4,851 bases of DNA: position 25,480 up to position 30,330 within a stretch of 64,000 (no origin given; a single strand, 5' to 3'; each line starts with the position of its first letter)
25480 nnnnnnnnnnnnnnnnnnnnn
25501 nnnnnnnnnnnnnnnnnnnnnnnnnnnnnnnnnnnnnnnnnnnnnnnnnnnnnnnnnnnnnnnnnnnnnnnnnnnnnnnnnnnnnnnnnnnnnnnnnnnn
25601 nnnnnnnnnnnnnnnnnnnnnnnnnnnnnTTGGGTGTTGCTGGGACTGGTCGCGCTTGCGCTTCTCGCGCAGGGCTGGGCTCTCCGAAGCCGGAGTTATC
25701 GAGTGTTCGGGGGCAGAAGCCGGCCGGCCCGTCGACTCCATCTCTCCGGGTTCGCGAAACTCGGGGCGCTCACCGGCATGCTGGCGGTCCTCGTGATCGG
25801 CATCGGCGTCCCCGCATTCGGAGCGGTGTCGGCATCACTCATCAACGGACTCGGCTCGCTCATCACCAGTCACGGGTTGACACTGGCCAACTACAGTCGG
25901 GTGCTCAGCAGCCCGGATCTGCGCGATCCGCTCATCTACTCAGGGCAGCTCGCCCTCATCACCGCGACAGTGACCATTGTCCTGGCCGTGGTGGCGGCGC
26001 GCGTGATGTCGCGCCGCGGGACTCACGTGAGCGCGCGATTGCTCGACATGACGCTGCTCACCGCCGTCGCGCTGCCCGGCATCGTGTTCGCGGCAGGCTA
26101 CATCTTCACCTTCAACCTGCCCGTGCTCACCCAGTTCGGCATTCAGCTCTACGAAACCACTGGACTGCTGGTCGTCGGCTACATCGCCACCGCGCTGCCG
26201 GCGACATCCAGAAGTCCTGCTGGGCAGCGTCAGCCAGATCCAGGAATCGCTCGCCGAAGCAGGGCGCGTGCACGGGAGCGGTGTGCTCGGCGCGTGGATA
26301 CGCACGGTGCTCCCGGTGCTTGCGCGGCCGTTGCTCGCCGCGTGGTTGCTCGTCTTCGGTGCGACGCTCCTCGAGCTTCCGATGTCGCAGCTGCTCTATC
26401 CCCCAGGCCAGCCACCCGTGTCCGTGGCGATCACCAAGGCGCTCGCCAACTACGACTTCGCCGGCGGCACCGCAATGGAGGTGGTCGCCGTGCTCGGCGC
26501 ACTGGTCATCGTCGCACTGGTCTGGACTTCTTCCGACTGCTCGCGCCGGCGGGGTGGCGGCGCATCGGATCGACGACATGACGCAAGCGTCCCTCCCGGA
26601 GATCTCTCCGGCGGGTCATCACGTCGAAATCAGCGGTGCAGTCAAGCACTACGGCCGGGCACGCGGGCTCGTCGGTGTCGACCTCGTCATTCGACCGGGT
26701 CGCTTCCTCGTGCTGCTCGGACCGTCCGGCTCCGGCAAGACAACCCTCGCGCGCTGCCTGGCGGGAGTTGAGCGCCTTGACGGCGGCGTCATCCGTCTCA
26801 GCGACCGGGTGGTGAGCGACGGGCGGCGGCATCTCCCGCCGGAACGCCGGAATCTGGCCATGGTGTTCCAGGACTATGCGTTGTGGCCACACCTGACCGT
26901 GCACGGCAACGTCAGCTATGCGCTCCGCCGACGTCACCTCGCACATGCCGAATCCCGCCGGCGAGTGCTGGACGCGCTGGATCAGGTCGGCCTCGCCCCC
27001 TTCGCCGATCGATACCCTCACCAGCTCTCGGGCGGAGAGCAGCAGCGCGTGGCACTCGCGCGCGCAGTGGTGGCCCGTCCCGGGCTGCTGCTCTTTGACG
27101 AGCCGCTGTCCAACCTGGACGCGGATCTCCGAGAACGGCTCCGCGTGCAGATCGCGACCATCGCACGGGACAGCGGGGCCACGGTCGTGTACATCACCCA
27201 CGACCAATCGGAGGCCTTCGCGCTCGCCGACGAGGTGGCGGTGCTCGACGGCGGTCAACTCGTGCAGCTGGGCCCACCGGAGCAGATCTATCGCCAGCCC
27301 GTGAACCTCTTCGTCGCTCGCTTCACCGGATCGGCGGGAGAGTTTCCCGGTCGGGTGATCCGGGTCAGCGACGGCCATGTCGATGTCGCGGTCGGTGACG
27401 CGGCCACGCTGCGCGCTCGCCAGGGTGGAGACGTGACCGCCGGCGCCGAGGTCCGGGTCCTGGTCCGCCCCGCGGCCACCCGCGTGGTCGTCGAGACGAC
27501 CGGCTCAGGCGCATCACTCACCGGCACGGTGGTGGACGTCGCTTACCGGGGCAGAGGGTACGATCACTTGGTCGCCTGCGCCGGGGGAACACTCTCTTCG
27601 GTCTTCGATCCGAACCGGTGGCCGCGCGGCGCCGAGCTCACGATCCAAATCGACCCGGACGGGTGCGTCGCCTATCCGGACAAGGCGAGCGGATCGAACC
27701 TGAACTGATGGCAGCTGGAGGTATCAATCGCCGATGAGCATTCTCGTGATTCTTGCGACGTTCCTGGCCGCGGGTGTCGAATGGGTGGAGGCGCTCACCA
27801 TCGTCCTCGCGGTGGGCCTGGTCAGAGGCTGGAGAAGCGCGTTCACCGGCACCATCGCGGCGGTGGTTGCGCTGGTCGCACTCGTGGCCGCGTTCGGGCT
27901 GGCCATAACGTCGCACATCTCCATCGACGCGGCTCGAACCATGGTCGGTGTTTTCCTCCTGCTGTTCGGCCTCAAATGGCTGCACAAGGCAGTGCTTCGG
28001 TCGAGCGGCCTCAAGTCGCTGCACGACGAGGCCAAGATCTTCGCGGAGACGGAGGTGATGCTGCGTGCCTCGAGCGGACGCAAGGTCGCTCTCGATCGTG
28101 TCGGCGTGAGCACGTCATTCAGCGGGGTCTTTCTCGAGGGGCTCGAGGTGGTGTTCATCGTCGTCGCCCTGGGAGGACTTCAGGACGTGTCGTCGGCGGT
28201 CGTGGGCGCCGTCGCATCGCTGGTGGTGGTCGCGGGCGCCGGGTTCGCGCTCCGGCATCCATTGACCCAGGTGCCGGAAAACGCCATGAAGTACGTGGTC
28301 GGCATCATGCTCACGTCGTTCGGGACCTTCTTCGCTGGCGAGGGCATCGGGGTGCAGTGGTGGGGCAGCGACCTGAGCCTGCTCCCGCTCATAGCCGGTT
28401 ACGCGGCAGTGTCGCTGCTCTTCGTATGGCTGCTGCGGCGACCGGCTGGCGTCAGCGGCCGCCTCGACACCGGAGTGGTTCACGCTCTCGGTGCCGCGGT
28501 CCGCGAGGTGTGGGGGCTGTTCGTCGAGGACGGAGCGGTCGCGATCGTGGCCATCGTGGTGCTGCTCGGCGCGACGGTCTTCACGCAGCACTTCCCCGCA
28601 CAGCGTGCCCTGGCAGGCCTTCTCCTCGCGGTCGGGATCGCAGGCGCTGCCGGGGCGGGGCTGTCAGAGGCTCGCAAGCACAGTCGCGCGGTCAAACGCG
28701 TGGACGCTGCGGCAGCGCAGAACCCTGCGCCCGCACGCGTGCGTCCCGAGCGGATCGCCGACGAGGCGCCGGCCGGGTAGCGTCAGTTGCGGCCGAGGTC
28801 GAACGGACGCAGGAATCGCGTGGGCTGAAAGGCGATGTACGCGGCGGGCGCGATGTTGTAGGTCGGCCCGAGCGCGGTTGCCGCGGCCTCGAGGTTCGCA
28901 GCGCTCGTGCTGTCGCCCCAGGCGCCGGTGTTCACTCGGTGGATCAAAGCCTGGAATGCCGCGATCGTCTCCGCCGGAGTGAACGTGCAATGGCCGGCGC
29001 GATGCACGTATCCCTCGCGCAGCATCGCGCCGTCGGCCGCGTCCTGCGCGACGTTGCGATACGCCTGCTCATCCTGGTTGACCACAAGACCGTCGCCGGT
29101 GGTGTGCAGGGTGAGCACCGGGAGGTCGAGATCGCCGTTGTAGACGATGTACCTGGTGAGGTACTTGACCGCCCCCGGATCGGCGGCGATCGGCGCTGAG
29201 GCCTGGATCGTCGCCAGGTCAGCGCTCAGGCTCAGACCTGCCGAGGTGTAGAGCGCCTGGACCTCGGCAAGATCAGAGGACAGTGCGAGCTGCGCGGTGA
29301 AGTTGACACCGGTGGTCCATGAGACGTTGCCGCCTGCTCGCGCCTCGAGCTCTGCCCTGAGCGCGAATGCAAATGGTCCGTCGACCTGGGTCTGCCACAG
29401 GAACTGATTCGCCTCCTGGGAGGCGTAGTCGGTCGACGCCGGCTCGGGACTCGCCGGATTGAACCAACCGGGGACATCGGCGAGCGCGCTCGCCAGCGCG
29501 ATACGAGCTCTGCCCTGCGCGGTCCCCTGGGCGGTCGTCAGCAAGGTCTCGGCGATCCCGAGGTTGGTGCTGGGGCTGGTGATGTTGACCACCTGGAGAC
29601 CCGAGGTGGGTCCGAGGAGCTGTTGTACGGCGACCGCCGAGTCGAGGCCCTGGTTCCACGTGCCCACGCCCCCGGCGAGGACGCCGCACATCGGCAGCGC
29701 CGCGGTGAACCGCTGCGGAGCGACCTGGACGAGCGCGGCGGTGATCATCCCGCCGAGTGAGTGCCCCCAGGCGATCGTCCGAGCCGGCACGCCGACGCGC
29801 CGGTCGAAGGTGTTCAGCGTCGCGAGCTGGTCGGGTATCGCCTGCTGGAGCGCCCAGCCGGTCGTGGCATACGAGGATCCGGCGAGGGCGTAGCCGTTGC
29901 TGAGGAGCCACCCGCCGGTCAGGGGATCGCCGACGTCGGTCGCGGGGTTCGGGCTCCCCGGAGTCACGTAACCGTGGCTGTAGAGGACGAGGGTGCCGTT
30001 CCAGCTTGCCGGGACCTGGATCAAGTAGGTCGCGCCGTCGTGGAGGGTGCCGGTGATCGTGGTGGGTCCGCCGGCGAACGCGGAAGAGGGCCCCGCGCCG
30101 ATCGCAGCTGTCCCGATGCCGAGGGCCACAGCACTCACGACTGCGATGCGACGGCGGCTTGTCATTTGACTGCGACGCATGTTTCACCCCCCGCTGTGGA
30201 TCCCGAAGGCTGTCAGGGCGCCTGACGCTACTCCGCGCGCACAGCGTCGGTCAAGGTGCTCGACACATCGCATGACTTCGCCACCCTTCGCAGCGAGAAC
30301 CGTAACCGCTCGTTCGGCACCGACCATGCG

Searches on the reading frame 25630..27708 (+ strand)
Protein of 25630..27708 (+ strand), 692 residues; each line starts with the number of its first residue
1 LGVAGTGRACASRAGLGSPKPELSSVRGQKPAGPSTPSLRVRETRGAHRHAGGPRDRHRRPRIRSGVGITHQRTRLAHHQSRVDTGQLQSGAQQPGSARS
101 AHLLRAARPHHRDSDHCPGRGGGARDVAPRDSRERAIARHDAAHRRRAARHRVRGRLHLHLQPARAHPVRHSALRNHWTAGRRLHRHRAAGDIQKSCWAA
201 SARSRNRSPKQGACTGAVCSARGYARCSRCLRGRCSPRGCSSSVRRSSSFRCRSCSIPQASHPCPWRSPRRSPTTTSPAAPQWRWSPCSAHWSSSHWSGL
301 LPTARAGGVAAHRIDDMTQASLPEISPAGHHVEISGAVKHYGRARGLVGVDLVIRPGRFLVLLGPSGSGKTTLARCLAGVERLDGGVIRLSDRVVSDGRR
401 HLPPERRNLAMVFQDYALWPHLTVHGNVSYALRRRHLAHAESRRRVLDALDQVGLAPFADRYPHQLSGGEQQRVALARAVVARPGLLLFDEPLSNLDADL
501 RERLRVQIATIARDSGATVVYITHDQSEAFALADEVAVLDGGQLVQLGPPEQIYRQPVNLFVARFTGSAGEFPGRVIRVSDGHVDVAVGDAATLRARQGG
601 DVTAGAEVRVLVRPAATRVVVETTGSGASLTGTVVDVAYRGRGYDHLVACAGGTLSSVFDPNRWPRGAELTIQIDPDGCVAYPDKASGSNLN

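Call 17: search_protein_families(library=pfam, max_evalue=0.001, proteins=[window:25630-27708:+])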
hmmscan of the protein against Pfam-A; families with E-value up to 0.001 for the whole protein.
window:25630-27708:+ (692 aa): 5 families
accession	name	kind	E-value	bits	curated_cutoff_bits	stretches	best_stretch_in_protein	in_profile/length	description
PF00005.33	ABC_tran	-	6e-33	114.8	25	1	349-493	3-136/137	ABC transporter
PF13304.12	AAA_21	-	3.8e-08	34.2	27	0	462-526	234-300/304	AAA domain, putative AbiEii toxin, Type IV TA system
PF08402.16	TOBE_2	-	9e-08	32.6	21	1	610-680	1-74/76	TOBE domain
PF20720.3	nSTAND3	-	0.00056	20.1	27.2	0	358-408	18-67/155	Novel STAND NTPase 3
PF13191.12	AAA_16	-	0.0008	20.4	32.6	1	356-517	24-129/167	AAA ATPase domain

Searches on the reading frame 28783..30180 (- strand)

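Call 17: search_protein_families(library=pfam, max_evalue=0.001, proteins=[window:28783-30180:-])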
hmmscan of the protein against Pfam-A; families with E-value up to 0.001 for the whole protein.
window:28783-30180:- (465 aa): 2 families
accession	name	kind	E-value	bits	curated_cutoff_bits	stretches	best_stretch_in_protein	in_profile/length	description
PF00326.27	Peptidase_S9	-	6.3e-05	23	22.6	1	112-168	42-99/213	Prolyl oligopeptidase family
PF00561.26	Abhydrolase_1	-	0.00039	20.6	25.8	0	124-161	61-97/245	alpha/beta hydrolase fold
